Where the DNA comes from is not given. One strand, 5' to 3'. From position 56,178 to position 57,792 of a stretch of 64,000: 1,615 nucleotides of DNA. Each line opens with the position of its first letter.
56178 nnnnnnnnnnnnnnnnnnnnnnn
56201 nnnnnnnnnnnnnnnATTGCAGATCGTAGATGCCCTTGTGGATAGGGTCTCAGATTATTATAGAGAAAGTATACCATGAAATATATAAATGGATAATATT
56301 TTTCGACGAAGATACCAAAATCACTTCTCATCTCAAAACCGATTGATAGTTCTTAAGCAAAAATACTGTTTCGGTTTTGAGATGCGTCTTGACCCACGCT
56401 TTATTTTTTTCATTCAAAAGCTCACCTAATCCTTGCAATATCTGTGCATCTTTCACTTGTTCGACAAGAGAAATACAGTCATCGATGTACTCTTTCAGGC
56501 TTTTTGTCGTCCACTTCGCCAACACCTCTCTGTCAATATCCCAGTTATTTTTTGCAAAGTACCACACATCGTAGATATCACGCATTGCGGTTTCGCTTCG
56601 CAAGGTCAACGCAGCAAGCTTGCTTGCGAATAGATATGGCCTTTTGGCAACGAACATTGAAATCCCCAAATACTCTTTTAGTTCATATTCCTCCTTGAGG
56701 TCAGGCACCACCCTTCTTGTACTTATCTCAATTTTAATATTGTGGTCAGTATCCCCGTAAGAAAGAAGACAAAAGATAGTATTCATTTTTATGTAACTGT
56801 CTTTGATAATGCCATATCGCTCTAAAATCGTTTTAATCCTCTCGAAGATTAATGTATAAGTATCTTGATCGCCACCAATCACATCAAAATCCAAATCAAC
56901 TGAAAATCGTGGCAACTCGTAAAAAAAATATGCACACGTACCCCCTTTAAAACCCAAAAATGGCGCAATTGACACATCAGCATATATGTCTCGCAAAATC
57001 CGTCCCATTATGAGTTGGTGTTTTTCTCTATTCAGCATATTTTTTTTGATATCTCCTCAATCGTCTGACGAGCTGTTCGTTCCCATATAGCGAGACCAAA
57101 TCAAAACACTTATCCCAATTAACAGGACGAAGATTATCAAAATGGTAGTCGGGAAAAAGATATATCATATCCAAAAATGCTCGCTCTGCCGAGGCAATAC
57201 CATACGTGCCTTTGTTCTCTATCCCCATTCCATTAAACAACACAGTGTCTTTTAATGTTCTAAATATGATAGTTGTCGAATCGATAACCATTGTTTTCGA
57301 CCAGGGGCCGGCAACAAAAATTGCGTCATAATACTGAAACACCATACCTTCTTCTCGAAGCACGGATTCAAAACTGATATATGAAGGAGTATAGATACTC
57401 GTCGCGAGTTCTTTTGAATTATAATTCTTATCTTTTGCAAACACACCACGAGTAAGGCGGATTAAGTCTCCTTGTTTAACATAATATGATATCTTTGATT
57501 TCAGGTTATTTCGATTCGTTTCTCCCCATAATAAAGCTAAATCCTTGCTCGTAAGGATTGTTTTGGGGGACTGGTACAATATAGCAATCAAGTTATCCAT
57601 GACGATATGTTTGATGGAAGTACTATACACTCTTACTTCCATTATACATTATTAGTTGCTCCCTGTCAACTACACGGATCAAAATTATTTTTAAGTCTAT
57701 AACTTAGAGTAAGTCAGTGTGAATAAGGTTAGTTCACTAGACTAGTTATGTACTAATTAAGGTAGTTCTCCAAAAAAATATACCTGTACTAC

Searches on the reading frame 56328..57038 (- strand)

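Call 3: search_protein_families(library=pfam, proteins=[window:56328-57038:-], max_evalue=0.01)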
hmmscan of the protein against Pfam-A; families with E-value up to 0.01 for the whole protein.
window:56328-57038:- (236 aa): 1 family
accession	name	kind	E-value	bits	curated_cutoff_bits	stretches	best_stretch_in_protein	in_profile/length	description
PF08843.17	AbiEii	-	3.8e-20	73.3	22.5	1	13-182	1-191/238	Nucleotidyl transferase AbiEii toxin, Type IV TA system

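Call 4: search_protein_families(library=ncbifam, proteins=[window:56328-57038:-], max_evalue=0.01)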
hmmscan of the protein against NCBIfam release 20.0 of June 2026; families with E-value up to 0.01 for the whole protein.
window:56328-57038:- (236 aa): 0 families

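Call 8: search_protein_families(library=padloc, proteins=[window:56328-57038:-], max_evalue=0.01)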
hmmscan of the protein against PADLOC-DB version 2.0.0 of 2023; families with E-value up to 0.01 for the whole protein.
window:56328-57038:- (236 aa): 18 families
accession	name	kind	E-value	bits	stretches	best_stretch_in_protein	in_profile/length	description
PDLC02324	AbiEii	-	1.2e-71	239.2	1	4-233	3-226/231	AbiEii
PDLC02307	AbiEii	-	9.2e-22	75.9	1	4-214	5-195/219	AbiEii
PDLC02293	AbiEii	-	2.6e-16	57.9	1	30-180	44-209/270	AbiEii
PDLC02328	AbiEii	-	1.9e-15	55.3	1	30-193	17-168/203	AbiEii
PDLC02323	AbiEii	-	3.2e-14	51.1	1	14-178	28-200/248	AbiEii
PDLC02330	AbiEii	-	9.3e-14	49.7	1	25-213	24-200/219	AbiEii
PDLC02304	AbiEii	-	1.6e-12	45.9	1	10-189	26-219/260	AbiEii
PDLC02305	AbiEii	-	6.5e-11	40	1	12-214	29-243/306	AbiEii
PDLC02313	AbiEii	-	1.2e-10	39.4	1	13-200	30-227/254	AbiEii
PDLC02296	AbiEii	-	1.2e-10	39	2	102-195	133-232/282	AbiEii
PDLC02294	AbiEii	-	7.3e-10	37.1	1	8-178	25-205/260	AbiEii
PDLC02290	AbiEii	-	9.6e-10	36.4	1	14-170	11-167/290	AbiEii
PDLC02321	AbiEii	-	6.4e-08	30.6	2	119-170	172-223/296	AbiEii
PDLC02317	AbiEii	-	6.5e-08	29.9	1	9-58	25-75/396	AbiEii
PDLC02288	AbiEii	-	4.8e-07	26.9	1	88-182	125-223/294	AbiEii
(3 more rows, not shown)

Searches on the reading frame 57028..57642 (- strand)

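Call 3: search_protein_families(library=pfam, proteins=[window:57028-57642:-], max_evalue=0.01)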
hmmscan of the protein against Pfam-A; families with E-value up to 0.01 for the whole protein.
window:57028-57642:- (204 aa): 1 family
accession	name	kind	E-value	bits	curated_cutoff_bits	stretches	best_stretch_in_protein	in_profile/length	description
PF13338.12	AbiEi_4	-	0.0049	17.4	25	0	50-69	28-47/49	Transcriptional regulator, AbiEi antitoxin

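Call 4: search_protein_families(library=ncbifam, proteins=[window:57028-57642:-], max_evalue=0.01)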
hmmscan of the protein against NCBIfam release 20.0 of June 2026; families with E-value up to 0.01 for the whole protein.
window:57028-57642:- (204 aa): 1 family
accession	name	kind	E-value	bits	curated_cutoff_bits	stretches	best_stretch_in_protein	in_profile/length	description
NF047376.1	TAA_AbiEi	equivalog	4.7e-08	32.9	150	1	23-104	14-102/172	type IV toxin-antitoxin system AbiEi family antitoxin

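Call 8: search_protein_families(library=padloc, proteins=[window:57028-57642:-], max_evalue=0.01)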
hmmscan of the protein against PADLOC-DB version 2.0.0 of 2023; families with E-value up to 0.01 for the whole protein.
window:57028-57642:- (204 aa): 17 families
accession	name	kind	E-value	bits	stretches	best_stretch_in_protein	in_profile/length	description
PDLC02255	AbiEi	-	7e-56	186.8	1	16-196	2-181/186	AbiEi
PDLC02241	AbiEi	-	5.9e-18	63.4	1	44-167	25-151/199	AbiEi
PDLC02230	AbiEi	-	8.7e-16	56.2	1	44-164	16-137/192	AbiEi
PDLC02272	AbiEi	-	4e-13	47.6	1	48-165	30-149/200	AbiEi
PDLC02267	AbiEi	-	8.7e-12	43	1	17-166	8-157/252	AbiEi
PDLC02240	AbiEi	-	1.8e-09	35.4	1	26-162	14-161/216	AbiEi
PDLC02232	AbiEi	-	6.5e-08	30.6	1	24-104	15-101/177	AbiEi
PDLC02273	AbiEi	-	2.6e-07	28.9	1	29-203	16-194/205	AbiEi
PDLC02225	AbiEi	-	1.4e-05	22.9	1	44-159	28-144/198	AbiEi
PDLC02274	AbiEi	-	1.8e-05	22.6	1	27-122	15-114/217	AbiEi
PDLC02227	AbiEi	-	5.8e-05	20.8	1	48-166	32-145/233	AbiEi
PDLC02287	AbiEi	-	0.0002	19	1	28-202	11-182/253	AbiEi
PDLC02238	AbiEi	-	0.00063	17.6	1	49-160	16-128/180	AbiEi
PDLC02270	AbiEi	-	0.0012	16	1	27-70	10-54/265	AbiEi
PDLC02269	AbiEi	-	0.0021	15.4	1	30-200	13-180/251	AbiEi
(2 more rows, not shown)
